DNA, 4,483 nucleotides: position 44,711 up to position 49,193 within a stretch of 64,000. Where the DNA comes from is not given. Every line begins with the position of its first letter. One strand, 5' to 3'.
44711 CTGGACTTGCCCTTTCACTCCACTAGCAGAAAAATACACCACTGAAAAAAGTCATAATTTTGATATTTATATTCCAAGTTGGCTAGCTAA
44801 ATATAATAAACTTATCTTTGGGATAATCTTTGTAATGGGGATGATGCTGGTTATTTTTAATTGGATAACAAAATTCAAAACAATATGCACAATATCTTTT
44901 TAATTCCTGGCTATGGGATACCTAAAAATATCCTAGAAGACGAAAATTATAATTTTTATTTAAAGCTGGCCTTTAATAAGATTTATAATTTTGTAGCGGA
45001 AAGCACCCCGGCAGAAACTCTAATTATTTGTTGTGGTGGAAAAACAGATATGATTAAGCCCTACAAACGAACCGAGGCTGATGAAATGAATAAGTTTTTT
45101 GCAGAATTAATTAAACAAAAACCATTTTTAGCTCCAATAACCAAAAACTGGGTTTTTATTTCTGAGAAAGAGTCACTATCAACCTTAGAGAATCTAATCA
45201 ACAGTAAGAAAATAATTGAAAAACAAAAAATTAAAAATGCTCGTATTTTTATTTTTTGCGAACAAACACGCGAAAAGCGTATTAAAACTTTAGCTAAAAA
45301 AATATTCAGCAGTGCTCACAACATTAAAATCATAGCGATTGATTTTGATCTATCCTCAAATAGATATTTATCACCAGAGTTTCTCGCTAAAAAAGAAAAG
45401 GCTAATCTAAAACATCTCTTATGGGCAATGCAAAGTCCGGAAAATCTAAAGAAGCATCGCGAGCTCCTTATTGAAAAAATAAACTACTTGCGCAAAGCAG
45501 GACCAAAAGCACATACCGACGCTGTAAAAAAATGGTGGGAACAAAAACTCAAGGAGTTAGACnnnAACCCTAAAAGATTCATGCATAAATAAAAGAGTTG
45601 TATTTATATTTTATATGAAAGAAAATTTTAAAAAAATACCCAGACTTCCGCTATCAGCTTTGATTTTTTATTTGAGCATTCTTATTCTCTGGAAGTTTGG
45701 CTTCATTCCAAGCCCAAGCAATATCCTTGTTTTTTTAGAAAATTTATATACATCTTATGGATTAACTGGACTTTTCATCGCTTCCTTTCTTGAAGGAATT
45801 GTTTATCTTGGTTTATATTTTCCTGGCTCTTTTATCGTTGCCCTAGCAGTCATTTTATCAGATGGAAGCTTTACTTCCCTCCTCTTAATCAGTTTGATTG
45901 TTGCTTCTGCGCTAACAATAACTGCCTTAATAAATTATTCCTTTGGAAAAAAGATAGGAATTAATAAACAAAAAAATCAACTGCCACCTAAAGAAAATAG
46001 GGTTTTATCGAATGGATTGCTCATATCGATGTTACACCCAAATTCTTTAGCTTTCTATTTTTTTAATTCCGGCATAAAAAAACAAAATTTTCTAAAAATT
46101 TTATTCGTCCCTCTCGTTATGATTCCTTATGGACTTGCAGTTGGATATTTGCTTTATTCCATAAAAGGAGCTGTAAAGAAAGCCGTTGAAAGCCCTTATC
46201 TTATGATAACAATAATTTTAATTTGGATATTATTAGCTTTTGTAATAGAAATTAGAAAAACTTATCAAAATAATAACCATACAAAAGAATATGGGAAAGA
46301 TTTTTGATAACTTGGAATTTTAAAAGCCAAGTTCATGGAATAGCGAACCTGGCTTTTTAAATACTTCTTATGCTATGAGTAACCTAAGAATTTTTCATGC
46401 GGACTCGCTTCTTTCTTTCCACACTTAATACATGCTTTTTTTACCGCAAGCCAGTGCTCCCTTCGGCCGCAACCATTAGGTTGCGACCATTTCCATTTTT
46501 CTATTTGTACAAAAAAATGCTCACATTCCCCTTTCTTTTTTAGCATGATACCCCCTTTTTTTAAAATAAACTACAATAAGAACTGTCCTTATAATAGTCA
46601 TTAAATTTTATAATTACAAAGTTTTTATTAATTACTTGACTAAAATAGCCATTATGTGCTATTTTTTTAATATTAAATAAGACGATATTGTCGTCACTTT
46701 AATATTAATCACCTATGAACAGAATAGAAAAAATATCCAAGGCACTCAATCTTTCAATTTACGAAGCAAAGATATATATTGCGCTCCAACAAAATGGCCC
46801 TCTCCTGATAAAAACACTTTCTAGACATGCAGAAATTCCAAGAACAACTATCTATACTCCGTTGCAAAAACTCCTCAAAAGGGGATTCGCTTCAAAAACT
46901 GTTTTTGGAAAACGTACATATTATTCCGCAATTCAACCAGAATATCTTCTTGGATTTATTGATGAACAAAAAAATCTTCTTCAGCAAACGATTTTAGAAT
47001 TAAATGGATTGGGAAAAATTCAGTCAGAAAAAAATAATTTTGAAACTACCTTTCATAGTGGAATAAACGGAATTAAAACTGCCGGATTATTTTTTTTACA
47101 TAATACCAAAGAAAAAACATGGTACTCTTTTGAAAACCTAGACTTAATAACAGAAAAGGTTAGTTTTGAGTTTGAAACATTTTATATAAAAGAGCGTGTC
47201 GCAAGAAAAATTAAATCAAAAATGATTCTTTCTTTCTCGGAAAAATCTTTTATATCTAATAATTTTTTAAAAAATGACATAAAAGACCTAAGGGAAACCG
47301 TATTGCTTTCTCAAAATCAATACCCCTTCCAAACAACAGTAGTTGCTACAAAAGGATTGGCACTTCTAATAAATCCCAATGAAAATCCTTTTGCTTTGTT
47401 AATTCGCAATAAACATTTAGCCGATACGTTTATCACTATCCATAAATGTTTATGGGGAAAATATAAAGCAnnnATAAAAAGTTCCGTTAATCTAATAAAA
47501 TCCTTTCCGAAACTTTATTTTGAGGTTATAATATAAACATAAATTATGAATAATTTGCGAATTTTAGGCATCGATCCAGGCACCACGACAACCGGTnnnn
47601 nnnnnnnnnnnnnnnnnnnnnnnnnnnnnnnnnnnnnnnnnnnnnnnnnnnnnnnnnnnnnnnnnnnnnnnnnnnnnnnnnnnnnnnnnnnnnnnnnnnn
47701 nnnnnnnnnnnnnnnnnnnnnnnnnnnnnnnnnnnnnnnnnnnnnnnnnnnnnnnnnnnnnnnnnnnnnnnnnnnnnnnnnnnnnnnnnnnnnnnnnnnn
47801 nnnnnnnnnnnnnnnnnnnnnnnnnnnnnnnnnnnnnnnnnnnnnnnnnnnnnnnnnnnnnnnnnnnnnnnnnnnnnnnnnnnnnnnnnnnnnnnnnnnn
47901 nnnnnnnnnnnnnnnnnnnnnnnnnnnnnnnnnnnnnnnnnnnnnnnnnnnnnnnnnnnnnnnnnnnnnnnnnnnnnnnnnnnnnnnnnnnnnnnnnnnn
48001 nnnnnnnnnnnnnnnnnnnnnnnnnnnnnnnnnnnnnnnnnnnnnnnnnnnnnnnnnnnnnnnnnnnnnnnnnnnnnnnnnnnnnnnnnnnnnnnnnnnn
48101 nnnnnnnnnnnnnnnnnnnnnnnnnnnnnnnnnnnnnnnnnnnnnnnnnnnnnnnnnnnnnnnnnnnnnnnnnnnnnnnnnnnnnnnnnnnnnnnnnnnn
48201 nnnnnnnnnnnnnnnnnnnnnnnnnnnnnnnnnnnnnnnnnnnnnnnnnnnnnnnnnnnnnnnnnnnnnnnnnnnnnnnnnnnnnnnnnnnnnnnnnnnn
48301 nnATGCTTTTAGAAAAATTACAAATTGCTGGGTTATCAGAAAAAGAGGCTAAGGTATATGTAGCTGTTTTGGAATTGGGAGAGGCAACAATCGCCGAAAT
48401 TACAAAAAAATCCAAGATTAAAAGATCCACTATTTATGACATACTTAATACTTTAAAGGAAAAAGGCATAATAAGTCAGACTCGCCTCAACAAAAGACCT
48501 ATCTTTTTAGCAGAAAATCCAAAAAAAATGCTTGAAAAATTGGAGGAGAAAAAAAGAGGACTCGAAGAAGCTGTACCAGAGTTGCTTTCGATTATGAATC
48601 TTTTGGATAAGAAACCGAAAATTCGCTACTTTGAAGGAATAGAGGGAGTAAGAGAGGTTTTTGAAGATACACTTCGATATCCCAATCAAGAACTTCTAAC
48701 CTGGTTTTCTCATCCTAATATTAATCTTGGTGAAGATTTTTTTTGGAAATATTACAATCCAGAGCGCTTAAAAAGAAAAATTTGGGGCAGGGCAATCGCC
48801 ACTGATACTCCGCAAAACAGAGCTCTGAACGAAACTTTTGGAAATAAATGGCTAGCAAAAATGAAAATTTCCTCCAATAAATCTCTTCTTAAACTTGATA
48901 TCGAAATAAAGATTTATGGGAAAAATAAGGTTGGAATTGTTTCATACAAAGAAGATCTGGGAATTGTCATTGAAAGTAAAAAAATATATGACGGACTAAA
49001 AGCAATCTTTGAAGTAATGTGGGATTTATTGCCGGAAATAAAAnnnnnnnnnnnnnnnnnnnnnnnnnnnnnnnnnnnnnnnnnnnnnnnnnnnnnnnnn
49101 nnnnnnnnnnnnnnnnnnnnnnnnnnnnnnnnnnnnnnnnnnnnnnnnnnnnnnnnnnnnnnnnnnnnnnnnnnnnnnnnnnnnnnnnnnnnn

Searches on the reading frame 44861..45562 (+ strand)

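Call 76: search_protein_families(library=pfam, proteins=[window:44861-45562:+], max_evalue=0.001)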
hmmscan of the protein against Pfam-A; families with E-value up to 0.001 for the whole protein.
window:44861-45562:+ (234 aa): 1 family
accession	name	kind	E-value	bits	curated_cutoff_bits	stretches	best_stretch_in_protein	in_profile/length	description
PF02698.23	DUF218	-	2.9e-05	24.4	27.6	1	54-153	28-104/133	DUF218 domain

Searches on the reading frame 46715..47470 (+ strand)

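Call 76: search_protein_families(library=pfam, proteins=[window:46715-47470:+], max_evalue=0.001)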
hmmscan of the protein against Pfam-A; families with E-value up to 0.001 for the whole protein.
window:46715-47470:+ (252 aa): 2 families
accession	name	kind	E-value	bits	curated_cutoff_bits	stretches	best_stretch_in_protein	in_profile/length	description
PF01978.25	TrmB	-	6.4e-15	55.2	25.6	1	10-76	3-68/68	Sugar-specific transcriptional regulator TrmB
PF03965.22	Penicillinase_R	-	0.0001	23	22.6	1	14-76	2-68/115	Penicillinase repressor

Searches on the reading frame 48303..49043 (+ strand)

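Call 77: search_protein_families(library=pfam, proteins=[window:48303-49043:+], max_evalue=0.001)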
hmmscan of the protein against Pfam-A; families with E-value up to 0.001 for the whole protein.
window:48303-49043:+ (247 aa): 5 families
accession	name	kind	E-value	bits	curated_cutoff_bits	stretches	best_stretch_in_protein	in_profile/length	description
PF01978.25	TrmB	-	7.9e-17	61.3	25.6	1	6-63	1-58/68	Sugar-specific transcriptional regulator TrmB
PF03965.22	Penicillinase_R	-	1.1e-05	26.2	22.6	1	11-73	1-67/115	Penicillinase repressor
PF09339.16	HTH_IclR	-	0.00038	20.6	22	1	27-60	18-51/52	IclR helix-turn-helix domain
PF01047.28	MarR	-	0.0005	20.3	24.6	0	24-62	14-52/59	MarR family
PF13412.12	HTH_24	-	0.00083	19.3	21.9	0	26-57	16-47/48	Winged helix-turn-helix DNA-binding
